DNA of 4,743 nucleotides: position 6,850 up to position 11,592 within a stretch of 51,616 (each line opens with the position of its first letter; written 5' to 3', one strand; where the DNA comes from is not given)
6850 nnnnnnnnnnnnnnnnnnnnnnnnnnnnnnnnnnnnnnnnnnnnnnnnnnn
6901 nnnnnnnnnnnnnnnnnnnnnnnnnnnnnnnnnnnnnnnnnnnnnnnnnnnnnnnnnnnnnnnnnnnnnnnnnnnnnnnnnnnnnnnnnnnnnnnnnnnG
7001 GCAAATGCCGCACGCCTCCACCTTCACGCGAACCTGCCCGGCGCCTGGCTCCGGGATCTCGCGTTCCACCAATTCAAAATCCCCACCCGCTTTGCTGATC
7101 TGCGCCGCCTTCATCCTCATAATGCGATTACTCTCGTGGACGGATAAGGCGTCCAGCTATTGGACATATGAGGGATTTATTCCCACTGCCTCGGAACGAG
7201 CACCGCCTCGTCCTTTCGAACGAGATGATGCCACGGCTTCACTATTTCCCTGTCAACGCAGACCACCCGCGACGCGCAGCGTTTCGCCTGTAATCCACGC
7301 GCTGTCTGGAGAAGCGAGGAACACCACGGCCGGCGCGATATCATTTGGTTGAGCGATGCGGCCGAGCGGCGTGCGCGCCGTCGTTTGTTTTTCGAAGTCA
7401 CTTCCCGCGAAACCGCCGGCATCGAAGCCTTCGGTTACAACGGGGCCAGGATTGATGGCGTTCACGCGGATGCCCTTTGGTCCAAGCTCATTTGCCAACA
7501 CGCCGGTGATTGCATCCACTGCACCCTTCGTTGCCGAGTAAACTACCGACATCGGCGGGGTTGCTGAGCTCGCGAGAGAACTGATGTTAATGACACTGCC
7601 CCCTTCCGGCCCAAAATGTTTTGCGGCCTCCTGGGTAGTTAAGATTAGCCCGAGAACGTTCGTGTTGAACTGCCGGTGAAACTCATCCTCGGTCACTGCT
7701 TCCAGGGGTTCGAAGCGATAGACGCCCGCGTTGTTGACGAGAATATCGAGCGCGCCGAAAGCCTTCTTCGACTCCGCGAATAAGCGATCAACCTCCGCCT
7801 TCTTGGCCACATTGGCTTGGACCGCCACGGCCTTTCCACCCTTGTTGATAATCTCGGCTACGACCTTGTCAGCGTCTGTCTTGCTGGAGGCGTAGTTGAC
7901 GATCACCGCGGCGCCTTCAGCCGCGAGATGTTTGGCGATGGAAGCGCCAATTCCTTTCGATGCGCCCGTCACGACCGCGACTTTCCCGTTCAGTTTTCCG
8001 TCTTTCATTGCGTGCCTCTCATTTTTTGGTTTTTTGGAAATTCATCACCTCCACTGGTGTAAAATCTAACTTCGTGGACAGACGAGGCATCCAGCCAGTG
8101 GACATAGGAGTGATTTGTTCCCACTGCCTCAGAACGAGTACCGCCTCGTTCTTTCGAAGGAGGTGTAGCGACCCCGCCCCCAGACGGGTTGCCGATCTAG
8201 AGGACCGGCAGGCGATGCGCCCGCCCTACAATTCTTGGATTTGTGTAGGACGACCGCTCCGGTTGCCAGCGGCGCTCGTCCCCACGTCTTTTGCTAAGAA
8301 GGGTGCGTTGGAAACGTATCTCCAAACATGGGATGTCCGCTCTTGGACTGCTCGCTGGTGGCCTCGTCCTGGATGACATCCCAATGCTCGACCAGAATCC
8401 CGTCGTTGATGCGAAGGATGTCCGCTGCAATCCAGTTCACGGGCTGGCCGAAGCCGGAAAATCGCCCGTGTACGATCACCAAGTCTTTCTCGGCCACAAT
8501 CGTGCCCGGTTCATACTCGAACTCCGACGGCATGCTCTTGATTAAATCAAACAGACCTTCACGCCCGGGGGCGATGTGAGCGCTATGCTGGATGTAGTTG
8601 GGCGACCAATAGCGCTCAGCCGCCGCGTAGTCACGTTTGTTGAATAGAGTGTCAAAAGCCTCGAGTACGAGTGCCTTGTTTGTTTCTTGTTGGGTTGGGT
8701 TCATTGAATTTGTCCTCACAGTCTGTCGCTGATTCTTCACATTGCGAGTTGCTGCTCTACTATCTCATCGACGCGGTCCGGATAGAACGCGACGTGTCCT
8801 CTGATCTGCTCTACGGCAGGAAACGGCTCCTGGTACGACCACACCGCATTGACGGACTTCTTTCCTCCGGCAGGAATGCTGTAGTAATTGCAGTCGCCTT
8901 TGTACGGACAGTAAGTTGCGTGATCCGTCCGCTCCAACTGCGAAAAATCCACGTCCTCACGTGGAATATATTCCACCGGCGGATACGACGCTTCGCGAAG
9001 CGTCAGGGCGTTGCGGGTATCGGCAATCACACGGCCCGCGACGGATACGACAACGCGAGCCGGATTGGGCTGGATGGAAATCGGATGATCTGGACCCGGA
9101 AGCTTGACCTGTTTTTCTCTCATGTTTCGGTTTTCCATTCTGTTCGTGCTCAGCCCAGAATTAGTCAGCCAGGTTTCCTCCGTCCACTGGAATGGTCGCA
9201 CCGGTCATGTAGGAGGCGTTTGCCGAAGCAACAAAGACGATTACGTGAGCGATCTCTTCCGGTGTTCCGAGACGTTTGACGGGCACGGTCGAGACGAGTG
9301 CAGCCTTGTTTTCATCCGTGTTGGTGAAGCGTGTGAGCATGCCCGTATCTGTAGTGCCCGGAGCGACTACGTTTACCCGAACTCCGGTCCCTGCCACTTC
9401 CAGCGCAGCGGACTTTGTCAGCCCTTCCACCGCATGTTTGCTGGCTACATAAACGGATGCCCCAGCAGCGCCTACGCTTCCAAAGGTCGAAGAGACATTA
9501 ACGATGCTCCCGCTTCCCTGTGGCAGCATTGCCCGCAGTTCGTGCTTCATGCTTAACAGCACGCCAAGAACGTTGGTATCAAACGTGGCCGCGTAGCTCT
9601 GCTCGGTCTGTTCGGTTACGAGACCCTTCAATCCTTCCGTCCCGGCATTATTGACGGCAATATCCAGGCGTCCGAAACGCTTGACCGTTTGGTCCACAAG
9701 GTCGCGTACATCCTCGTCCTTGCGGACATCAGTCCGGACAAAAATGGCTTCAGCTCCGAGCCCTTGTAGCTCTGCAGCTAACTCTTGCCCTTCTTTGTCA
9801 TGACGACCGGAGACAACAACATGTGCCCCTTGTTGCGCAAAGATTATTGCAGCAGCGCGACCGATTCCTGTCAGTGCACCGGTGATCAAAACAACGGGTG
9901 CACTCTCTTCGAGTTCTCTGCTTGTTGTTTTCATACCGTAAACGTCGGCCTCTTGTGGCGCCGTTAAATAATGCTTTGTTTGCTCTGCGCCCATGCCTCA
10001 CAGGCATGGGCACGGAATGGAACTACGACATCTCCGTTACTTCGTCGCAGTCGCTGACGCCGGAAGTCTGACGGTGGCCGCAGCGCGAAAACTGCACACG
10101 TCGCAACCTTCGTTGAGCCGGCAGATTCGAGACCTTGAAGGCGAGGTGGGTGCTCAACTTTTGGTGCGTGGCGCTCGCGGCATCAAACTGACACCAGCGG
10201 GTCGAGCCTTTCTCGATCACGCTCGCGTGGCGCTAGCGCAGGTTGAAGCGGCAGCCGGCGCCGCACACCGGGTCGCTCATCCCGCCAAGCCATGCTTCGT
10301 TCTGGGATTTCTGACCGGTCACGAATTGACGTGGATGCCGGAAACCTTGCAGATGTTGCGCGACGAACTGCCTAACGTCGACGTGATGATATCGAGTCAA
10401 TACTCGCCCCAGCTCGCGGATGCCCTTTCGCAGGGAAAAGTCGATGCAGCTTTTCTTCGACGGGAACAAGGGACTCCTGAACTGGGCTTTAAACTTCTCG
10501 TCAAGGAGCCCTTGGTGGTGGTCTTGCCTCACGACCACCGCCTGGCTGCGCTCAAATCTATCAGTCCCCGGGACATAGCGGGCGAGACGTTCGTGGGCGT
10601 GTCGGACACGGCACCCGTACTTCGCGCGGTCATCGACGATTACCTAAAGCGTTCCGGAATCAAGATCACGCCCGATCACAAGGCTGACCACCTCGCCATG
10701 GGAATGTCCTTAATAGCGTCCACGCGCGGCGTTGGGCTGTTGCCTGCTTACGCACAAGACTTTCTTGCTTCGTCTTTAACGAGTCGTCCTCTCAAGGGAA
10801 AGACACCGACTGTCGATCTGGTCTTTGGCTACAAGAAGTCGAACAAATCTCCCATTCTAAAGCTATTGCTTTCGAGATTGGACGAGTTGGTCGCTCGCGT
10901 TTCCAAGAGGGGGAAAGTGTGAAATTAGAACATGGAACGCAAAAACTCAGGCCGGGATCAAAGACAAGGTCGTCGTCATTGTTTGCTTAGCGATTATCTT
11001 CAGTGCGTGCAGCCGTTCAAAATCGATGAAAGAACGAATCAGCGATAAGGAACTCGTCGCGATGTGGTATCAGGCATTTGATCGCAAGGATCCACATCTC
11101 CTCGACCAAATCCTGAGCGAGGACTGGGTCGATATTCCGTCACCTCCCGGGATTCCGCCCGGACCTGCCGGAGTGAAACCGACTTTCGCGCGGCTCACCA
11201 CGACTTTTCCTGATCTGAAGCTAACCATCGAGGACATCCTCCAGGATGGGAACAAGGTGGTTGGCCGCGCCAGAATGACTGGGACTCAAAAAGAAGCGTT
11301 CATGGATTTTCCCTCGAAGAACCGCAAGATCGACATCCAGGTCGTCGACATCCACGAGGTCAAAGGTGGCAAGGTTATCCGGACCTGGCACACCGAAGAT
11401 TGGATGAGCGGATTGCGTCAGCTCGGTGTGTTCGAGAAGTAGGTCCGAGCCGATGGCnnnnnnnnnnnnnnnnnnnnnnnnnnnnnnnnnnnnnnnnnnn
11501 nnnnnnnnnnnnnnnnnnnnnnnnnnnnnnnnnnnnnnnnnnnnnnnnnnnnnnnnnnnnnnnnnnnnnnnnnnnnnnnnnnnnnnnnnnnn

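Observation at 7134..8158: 87-nt element duplicated in front of the ADH and SDR genes: founding pair of a five-copy family with a covarying hairpin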

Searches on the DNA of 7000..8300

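Call 26: search_rna_families(source=window, start=7000, end=8300, threshold=evalue, max_evalue=10)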
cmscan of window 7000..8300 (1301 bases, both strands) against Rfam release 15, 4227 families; matches with E-value up to 10: 4.
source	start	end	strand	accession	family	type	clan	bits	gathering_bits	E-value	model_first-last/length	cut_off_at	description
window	8204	8272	+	RF00749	mir-208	Gene; miRNA;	-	19.2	56.4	0.29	1-77/77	no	mir-208 microRNA precursor family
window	7126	7192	-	RF04354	Plastid-ycf2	Cis-reg;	-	17.1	65.7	2.4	1-75/75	no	Plastid-ycf2 5UTR RNA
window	7673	7693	-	RF01307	sR55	Gene; snRNA; snoRNA; CD-box;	-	13.9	35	3.7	1-65/65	no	Small nucleolar RNA sR55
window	7887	8007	-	RF02158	NPPA-AS1_3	Gene; lncRNA;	-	13.3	55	4.3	1-108/108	no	NPPA antisense RNA 1 conserved region 3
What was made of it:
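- On Any Rfam 15 family: At E<=10 over 7000-8300 only chance hits below 20 bits appear (call 26).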

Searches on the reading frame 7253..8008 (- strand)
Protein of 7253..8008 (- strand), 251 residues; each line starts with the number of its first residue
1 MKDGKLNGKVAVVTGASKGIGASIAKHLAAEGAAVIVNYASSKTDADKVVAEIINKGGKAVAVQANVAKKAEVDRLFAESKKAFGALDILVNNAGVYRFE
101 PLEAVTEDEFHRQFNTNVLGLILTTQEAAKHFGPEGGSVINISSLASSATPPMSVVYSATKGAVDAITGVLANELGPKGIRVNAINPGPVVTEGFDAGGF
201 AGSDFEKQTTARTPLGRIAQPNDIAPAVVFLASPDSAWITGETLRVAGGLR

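Call 10: search_protein_families(library=pfam, proteins=[window:7253-8008:-])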
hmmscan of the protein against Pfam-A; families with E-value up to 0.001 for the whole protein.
window:7253-8008:- (251 aa): 5 families
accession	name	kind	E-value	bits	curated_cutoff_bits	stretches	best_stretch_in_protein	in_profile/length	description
PF13561.12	adh_short_C2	-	1.2e-63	215.2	27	1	15-250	1-235/236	Enoyl-(Acyl carrier protein) reductase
PF00106.31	adh_short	-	9.1e-55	185.6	26.6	1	9-193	1-185/195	short chain dehydrogenase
PF08659.16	KR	-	7.9e-19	68.7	22.6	1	12-171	4-163/180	KR domain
PF08643.16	DUF1776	-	0.00011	22.2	25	1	96-188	102-197/294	Fungal family of unknown function (DUF1776)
PF23441.1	SDR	-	0.00044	20.2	27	1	7-249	6-254/258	SDR-like rossmann domain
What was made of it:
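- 7253..8008 (-): SDR oxidoreductase driven by S2. Call 10.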

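Call 15: find_encoding_contigs(protein=window:7253-8008:-, flank=10000, max_places=10)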
Protein window:7253-8008:- (251 aa): 1 contig read that carries it; 1 place shown.
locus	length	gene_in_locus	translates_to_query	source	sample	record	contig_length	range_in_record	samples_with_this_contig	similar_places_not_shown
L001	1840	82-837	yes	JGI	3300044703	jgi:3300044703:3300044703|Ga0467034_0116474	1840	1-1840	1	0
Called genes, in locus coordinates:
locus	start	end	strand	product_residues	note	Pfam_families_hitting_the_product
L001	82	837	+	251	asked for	PF00106:adh_short, PF08659:KR, PF13561:adh_short_C2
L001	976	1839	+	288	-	?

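Call 68: search_protein_families(library=ncbifam, proteins=[window:7253-8008:-], max_evalue=0.01)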
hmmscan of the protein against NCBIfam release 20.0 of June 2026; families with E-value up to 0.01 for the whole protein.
window:7253-8008:- (251 aa): 239 families (the best 25 are shown)
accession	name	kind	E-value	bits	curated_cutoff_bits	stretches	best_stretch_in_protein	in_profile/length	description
NF005559.1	PRK07231.1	subfamily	6e-74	248.7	215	1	6-250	2-247/249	glucose 1-dehydrogenase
NF006493.1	PRK08936.1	subfamily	1e-60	205.2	420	1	5-250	4-250/261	glucose-1-dehydrogenase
NF004198.0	PRK05653.1-3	equivalog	1.2e-57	195.2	296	1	5-250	4-246/248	3-oxoacyl-ACP reductase FabG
NF004777.0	PRK06123.1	equivalog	4.3e-57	193.4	383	1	9-249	4-248/249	SDR family oxidoreductase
TIGR02415.1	23BDH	subfamily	6.6e-57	192.8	304.35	1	9-251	1-252/254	acetoin reductase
NF005975.0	PRK08063.1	equivalog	4.8e-56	189.9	328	1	7-250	3-246/250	enoyl-[acyl-carrier-protein] reductase FabL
NF009466.0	PRK12826.1-2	subfamily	6.4e-55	186.3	222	1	9-250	4-244/248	3-oxoacyl-ACP reductase FabG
NF005214.0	PRK06701.1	subfamily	7.9e-55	186.2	413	1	4-249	44-288/293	SDR family oxidoreductase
NF052558.1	MBtsdlDhBudC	equivalog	1e-54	185.7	270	1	7-250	2-241/250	meso-2,3-butanediol dehydrogenase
TIGR01830.1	3oxo_ACP_reduc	equivalog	1.7e-54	185.1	297.75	1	11-250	1-238/239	3-oxoacyl-[acyl-carrier-protein] reductase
NF004778.0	PRK06124.1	equivalog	1.7e-54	184.9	303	1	5-250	8-252/256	SDR family oxidoreductase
NF005400.0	PRK06947.1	equivalog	2.5e-54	184.2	367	1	8-249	6-251/252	SDR family oxidoreductase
NF005446.0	PRK07035.1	equivalog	1.3e-53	181.9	373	1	5-250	8-253/255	SDR family oxidoreductase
NF005067.0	PRK06484.1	equivalog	4.1e-53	180.7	713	1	7-250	272-511/524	short chain dehydrogenase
NF006394.0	PRK08643.1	equivalog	6.3e-53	179.8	381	1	8-251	3-255/257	(S)-acetoin forming diacetyl reductase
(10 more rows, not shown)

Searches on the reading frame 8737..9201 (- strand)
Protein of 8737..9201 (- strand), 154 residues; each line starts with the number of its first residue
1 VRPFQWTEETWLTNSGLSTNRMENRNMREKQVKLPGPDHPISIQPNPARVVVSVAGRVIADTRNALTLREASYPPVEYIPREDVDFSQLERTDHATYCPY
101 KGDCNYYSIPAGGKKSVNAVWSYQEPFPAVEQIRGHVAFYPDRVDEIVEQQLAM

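Call 56: search_protein_families(library=pfam, max_evalue=1, proteins=[window:8737-9201:-])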
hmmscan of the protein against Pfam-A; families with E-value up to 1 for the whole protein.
window:8737-9201:- (154 aa): 1 family
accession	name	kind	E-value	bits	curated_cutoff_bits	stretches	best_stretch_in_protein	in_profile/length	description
PF04248.19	NTP_transf_9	-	2.9e-34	117.2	22.1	1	50-142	1-93/93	Domain of unknown function (DUF427)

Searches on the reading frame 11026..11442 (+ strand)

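Call 56: search_protein_families(library=pfam, max_evalue=1, proteins=[window:11026-11442:+])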
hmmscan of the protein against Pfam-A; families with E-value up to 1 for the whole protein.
window:11026-11442:+ (138 aa): 3 families
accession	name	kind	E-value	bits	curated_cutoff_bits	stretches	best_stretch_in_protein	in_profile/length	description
PF07366.18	SnoaL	-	7.6e-27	94.1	28.4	1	10-133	3-126/126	SnoaL-like polyketide cyclase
PF12680.13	SnoaL_2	-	3.6e-18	66.5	27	1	11-119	1-101/102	SnoaL-like domain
PF14534.12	DUF4440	-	0.013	16.3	25.2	1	9-88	3-81/107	Domain of unknown function (DUF4440)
